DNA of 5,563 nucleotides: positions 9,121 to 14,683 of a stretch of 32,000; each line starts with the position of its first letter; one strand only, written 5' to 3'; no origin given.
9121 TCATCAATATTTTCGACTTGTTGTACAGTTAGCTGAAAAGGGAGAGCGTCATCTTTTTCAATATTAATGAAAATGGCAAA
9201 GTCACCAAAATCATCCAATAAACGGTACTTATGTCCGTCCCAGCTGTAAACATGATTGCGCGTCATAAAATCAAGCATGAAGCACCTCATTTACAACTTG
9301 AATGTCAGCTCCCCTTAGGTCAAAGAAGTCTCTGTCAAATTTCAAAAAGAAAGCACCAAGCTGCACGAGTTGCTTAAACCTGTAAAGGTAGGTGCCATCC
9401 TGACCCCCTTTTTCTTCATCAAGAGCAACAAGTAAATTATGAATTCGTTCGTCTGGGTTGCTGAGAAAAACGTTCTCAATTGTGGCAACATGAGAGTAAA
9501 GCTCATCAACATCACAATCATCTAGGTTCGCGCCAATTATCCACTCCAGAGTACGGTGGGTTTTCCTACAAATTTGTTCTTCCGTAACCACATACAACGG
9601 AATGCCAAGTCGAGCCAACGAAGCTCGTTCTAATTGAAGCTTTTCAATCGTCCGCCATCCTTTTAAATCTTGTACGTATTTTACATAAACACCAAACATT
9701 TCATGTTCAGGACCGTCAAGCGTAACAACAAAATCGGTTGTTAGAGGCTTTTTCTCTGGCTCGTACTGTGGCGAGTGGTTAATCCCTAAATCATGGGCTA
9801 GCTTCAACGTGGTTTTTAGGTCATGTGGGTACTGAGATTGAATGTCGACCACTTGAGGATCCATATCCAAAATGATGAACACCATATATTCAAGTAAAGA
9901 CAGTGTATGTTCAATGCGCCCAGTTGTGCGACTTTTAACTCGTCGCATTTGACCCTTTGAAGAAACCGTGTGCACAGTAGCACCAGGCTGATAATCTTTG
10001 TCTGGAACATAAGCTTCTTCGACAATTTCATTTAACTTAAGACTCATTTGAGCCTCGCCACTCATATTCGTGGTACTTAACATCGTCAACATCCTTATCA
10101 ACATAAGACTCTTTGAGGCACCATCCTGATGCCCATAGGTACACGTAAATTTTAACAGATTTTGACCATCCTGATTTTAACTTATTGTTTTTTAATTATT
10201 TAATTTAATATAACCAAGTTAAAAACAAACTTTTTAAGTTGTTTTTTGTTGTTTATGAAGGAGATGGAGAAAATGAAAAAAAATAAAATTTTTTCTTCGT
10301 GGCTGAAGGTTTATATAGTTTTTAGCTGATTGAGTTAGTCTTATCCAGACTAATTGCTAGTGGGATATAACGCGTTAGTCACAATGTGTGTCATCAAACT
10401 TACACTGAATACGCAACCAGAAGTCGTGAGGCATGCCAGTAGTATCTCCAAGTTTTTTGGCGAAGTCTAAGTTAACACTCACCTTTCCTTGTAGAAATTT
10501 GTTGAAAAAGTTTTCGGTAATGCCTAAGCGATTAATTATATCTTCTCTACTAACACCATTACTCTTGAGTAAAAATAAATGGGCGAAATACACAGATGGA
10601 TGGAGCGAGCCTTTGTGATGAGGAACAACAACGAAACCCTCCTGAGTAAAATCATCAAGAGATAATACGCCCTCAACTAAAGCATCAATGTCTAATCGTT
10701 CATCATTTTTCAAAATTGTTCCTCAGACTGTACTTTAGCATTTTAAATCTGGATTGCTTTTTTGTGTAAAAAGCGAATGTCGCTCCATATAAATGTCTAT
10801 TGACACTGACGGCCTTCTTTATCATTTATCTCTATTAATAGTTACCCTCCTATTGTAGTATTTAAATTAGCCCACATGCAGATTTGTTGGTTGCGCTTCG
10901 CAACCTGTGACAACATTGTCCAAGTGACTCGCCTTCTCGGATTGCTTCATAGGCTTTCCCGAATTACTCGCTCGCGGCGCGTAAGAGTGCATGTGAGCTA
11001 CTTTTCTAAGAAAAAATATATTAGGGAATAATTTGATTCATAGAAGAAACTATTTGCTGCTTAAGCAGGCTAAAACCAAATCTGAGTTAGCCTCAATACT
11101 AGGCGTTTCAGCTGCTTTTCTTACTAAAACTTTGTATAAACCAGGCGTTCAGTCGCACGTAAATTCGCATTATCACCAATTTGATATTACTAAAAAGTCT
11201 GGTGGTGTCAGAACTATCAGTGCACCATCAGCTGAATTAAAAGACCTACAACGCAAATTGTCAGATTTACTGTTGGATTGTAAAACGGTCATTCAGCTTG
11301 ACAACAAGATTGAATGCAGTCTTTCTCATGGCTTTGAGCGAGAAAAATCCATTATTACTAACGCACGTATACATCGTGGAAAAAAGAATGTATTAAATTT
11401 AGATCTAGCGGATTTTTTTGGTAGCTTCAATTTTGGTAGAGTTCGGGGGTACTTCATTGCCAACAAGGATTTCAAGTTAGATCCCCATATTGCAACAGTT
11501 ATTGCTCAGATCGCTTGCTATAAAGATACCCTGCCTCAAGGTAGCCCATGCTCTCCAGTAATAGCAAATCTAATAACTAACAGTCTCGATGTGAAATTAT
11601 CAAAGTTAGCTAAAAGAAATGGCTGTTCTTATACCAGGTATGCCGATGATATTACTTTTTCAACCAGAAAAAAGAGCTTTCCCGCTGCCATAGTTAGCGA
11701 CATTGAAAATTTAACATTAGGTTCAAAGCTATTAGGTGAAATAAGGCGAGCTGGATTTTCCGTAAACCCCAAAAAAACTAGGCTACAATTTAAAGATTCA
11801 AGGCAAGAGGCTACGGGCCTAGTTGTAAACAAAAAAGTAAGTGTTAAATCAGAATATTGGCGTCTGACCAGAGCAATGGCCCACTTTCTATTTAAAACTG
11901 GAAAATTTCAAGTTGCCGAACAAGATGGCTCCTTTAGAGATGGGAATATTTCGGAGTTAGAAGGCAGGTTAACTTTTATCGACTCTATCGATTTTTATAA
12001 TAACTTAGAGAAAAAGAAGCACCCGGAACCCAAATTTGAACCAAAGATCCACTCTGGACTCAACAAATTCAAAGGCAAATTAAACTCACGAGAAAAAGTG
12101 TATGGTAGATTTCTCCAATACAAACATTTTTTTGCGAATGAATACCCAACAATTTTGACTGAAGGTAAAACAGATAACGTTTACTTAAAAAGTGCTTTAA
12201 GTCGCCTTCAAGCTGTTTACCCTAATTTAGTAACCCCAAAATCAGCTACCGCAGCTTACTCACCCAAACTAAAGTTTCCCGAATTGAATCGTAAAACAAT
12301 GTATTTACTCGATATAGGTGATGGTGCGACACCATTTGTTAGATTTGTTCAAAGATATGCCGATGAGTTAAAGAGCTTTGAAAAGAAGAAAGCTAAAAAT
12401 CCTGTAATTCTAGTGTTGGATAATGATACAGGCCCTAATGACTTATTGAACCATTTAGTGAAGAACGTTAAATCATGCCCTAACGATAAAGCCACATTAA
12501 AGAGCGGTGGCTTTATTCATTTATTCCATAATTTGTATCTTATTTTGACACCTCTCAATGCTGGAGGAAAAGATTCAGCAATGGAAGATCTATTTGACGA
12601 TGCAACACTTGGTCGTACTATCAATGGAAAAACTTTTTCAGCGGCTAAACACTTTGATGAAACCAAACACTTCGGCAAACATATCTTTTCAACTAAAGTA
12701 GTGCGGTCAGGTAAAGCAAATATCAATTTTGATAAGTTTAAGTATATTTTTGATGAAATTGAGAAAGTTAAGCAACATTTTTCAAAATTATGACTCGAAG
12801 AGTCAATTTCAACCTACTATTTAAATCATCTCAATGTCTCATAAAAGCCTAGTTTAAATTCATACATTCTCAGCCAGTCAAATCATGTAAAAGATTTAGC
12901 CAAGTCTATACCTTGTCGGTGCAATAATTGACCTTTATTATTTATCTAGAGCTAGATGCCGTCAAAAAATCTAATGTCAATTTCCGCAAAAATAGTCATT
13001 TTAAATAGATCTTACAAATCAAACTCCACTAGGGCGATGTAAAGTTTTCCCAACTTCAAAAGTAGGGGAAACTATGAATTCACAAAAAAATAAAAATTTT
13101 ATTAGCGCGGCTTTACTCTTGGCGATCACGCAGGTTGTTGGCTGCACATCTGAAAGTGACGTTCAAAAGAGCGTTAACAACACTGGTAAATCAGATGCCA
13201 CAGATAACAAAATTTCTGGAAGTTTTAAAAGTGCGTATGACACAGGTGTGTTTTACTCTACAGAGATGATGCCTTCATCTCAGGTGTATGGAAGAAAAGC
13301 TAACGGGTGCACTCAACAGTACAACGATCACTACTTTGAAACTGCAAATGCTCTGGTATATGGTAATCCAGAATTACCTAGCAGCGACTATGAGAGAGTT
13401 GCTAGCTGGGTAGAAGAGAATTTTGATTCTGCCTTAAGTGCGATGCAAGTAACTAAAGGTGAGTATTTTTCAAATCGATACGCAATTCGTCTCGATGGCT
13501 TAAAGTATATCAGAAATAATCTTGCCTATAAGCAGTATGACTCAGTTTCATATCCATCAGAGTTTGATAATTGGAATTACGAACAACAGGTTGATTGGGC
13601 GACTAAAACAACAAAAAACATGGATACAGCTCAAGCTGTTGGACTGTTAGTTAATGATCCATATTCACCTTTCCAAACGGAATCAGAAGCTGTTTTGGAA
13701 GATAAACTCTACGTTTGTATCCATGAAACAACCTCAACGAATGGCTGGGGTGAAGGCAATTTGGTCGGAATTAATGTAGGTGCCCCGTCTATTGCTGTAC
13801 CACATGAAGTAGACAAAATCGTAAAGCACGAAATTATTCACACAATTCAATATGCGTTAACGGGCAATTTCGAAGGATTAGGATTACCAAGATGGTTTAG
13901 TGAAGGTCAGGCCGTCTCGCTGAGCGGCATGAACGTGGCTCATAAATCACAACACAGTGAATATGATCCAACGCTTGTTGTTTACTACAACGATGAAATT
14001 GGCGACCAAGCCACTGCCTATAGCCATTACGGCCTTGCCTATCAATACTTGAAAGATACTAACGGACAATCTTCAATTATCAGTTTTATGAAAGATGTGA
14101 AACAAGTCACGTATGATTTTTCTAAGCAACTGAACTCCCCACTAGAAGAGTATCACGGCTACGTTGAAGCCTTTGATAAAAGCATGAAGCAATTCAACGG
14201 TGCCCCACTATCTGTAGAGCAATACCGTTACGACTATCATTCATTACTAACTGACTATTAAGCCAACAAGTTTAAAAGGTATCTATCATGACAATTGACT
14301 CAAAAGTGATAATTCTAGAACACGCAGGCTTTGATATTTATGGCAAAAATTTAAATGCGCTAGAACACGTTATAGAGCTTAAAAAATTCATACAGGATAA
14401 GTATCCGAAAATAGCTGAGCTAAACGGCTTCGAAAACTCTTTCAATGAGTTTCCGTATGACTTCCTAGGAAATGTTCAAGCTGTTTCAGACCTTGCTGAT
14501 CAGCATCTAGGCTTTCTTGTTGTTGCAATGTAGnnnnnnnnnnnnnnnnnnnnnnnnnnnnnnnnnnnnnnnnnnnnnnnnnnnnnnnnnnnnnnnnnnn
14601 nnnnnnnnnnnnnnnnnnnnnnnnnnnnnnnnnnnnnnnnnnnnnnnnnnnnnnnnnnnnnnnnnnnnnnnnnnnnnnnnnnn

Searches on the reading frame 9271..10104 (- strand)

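Call 7: search_protein_families(library=pfam, proteins=[window:9271-10104:-], max_evalue=0.01)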
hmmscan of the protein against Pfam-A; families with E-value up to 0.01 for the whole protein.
window:9271-10104:- (277 aa): 2 families
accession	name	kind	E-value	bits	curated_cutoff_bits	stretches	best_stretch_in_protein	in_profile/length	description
PF08722.17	Tn7_TnsA-like_N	-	9.4e-12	45.8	26.5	1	82-175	1-85/85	TnsA-like endonuclease N terminal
PF08721.17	Tn7_Tnp_TnsA_C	-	0.0019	19.1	23.4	1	186-247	10-74/83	TnsA endonuclease C terminal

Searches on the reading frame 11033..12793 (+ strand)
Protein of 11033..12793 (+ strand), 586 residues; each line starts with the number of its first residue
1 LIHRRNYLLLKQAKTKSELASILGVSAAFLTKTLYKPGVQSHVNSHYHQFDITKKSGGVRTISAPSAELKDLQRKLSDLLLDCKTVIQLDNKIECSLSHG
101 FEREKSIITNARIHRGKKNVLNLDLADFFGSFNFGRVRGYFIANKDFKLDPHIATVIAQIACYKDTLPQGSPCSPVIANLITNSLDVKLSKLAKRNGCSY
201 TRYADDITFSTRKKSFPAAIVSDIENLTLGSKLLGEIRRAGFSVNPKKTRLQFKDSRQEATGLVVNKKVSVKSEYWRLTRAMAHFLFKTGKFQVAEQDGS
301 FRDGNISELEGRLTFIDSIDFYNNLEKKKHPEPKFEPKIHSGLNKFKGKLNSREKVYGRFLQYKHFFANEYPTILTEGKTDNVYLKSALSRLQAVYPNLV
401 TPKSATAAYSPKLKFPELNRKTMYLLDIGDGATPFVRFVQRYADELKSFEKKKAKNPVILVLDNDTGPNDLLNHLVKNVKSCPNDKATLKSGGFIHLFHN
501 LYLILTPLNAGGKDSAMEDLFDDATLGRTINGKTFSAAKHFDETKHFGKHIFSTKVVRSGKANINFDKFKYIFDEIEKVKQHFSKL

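Call 7: search_protein_families(library=pfam, proteins=[window:11033-12793:+], max_evalue=0.01)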
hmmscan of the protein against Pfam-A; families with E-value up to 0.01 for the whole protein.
window:11033-12793:+ (586 aa): 1 family
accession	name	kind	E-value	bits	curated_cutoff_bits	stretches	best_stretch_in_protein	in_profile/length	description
PF00078.32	RVT_1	-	3.5e-23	82.8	29.6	1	52-262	1-202/205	Reverse transcriptase (RNA-dependent DNA polymerase)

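Call 8: search_protein_families(library=padloc, proteins=[window:11033-12793:+], max_evalue=0.01)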
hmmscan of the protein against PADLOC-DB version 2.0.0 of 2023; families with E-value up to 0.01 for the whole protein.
window:11033-12793:+ (586 aa): 66 families (the best 25 are shown)
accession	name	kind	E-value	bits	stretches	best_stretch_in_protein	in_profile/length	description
PDLC02963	RT-Toprim_I-C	-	1.4e-217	721.7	1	9-585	6-550/552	single gene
PDLC02966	RT-Toprim_I-C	-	2.3e-217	721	1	5-585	7-553/568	single gene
PDLC02964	RT-Toprim_I-C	-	7.1e-175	580.9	1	10-583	3-552/554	single gene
PDLC02967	RT-Toprim_I-C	-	4.5e-172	571.6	1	10-582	3-547/549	single gene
PDLC02959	RT-Protease_XI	-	3e-97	324.7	1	10-319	5-303/510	single gene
PDLC02960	RT-Protease_XI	-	3.6e-97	324.4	1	10-319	3-300/506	single gene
PDLC02961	RT-TIR_XII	-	1.3e-95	319.1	1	11-324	12-317/475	single gene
PDLC02962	RT-TIR_XII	-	8.5e-94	313.1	1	9-320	10-314/478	single gene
PDLC02968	RT-Toprim_I-C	-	4.8e-86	287.7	1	18-392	3-348/529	single gene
PDLC02965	RT-Toprim_I-C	-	1.1e-85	286.5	1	18-392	3-349/529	single gene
PDLC02956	RT_XIII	-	5.7e-71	237.9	1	10-320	110-409/469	-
PDLC02943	RT_III-A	-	9.5e-64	213.3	1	17-329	26-311/322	-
PDLC02946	RT_III-A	-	1.1e-63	213.4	1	18-321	39-314/330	-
PDLC02940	RT_II-A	-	4.6e-60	201.6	1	13-328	184-462/477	-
PDLC03739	RT_Ec107-like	-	1.3e-59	200.1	1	30-320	22-291/307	retron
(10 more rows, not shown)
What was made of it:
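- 11033..12793 (+): Retron Ec67-family RT-Toprim (type I-C) reverse transcriptase, a known defence gene in the same cargo. PADLOC RT-Toprim_I-C 1.4e-217 (call 8).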

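Call 9: search_protein_families(library=ncbifam, proteins=[window:11033-12793:+], max_evalue=0.01)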
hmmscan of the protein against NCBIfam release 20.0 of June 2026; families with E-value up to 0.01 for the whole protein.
window:11033-12793:+ (586 aa): 6 families
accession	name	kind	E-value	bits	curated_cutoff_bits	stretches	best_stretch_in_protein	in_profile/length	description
NF038237.1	retron_Ec67_fus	exception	2.2e-218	726.3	450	1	10-583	4-572/572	retron Ec67 family RNA-directed DNA polymerase/endonuclease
NF042941.1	Retron_TIR_antiphage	equivalog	7.7e-83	278.8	600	1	17-318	3-303/464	TIR domain-containing anti-phage reverse transcriptase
NF038233.2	retron_St85_RT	exception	6.4e-58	196.3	235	1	41-328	19-287/289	retron St85 family RNA-directed DNA polymerase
TIGR04416.1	group_II_RT_mat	equivalog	1.7e-13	50.4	300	1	44-261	50-261/353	group II intron reverse transcriptase/maturase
NF041746.1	Drt2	equivalog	2.1e-09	37.1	390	1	164-220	221-276/416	antiviral reverse transcriptase Drt2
NF041747.1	Drt3a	equivalog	3.1e-07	30.1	200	1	115-229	108-224/412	antiviral reverse transcriptase Drt3a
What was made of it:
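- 11033..12793 (+): NCBIfam retron_Ec67_fus 726 bits, cut-off 450 (call 9).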

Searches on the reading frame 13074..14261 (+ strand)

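Call 7: search_protein_families(library=pfam, proteins=[window:13074-14261:+], max_evalue=0.01)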
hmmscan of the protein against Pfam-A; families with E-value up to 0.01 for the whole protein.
window:13074-14261:+ (395 aa): 0 families

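Call 8: search_protein_families(library=padloc, proteins=[window:13074-14261:+], max_evalue=0.01)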
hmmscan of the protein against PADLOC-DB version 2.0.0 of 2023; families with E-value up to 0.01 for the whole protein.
window:13074-14261:+ (395 aa): 0 families

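Call 9: search_protein_families(library=ncbifam, proteins=[window:13074-14261:+], max_evalue=0.01)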
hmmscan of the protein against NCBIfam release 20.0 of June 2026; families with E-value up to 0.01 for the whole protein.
window:13074-14261:+ (395 aa): 1 family
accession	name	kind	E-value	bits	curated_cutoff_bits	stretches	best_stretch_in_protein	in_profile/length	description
NF033876.2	flagella_HExxH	equivalog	1.5e-10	41.1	205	1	244-375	127-260/384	flagellinolysin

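Call 60: search_protein_families(library=pfam, proteins=[window:13074-14261:+], max_evalue=5)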
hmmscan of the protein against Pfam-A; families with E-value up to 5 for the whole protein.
window:13074-14261:+ (395 aa): 1 family
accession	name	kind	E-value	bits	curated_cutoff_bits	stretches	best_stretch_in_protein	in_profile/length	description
PF10263.15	SprT-like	-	0.11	12.9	25.6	1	244-264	59-79/108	SprT-like family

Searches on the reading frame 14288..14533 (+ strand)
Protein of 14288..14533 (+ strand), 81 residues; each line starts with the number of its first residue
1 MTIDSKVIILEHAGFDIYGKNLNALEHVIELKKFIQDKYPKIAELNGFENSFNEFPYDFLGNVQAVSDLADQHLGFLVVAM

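Call 60: search_protein_families(library=pfam, proteins=[window:14288-14533:+], max_evalue=5)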
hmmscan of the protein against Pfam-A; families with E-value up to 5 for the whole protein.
window:14288-14533:+ (81 aa): 1 family
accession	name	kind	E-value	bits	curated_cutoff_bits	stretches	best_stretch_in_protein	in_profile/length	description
PF08557.15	Lipid_DES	-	0.27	11.2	23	1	33-49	19-35/37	Sphingolipid Delta4-desaturase (DES)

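Call 65: search_protein_families(library=padloc, proteins=[window:14288-14533:+], max_evalue=0.01)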
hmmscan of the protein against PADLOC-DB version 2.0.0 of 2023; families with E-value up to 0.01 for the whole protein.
window:14288-14533:+ (81 aa): 0 families
